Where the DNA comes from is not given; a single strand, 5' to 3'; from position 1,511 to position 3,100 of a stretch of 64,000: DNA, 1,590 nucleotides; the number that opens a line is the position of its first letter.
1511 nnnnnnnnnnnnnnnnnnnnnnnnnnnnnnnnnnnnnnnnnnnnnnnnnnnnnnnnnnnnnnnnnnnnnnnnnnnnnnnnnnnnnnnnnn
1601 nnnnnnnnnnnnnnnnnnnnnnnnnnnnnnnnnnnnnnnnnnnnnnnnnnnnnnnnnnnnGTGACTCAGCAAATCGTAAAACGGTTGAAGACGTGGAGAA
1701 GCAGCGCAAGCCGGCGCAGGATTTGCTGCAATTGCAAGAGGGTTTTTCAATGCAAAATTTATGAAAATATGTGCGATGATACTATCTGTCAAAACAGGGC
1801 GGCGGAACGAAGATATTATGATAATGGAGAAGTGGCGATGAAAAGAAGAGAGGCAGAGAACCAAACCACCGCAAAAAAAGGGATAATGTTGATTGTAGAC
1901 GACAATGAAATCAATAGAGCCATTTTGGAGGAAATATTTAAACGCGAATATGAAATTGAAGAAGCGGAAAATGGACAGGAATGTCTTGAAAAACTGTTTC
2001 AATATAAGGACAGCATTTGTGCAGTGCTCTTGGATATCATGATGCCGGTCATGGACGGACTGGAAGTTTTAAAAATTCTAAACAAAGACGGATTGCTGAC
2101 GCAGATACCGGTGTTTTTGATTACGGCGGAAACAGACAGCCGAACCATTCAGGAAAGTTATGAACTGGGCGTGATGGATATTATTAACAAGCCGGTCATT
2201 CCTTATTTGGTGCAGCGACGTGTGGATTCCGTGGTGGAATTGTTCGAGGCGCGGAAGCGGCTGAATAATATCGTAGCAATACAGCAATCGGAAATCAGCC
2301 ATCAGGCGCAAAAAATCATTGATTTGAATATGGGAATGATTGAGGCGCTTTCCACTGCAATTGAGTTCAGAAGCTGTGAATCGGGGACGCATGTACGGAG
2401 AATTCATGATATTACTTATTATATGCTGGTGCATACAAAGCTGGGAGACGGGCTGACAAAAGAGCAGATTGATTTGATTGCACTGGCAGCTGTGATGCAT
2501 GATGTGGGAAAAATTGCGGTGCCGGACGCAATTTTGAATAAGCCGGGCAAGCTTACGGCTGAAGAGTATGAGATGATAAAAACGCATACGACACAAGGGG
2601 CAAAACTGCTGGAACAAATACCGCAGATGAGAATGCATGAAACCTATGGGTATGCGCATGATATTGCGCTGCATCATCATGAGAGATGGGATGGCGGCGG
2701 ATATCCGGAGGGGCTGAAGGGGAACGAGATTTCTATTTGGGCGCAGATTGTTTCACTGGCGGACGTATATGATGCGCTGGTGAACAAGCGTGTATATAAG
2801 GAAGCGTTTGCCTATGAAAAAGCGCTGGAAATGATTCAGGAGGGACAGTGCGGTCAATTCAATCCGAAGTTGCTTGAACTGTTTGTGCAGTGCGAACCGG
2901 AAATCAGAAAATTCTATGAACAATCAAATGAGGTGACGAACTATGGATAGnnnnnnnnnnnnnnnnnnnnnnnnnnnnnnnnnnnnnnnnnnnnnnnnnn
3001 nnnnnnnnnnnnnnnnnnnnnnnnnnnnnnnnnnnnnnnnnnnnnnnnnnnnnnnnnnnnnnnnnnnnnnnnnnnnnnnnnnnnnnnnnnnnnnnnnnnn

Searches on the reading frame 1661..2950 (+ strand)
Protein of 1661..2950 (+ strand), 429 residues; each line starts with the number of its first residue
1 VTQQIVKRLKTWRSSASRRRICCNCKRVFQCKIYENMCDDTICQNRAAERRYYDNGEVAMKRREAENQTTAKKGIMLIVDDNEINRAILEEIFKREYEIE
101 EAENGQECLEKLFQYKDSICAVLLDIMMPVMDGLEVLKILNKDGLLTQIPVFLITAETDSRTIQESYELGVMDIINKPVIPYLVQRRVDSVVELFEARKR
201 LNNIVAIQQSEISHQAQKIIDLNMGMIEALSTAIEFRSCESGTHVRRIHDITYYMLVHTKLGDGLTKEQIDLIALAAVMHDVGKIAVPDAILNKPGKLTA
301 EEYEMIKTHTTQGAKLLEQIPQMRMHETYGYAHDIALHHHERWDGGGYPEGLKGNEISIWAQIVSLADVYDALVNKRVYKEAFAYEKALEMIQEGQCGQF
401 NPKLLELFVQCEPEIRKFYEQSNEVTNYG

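Call 37: search_protein_families(library=ncbifam, proteins=[window:1661-2950:+], max_evalue=1e-20)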
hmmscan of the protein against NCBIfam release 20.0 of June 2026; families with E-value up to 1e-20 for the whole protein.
window:1661-2950:+ (429 aa): 1 family
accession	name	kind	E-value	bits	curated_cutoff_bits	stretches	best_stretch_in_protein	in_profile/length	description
NF053512.1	nitric_RR_NosR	exception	1.4e-39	136.4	400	1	197-420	141-362/422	response regulator c-di-GMP phosphodiesterase, NosR family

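Call 46: search_protein_families(library=pfam, proteins=[window:1661-2950:+], max_evalue=0.00001)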
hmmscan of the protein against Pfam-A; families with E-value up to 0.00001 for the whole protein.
window:1661-2950:+ (429 aa): 3 families
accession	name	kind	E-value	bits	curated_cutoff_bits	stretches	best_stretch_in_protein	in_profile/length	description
PF13487.12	HD_5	-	1.3e-33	116.5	27.2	1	264-403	31-169/170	HD domain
PF00072.30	Response_reg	-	9.5e-22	77.7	30.2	1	77-180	2-102/111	Response regulator receiver domain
PF01966.28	HD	-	4.1e-17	63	22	1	255-372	15-115/116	HD domain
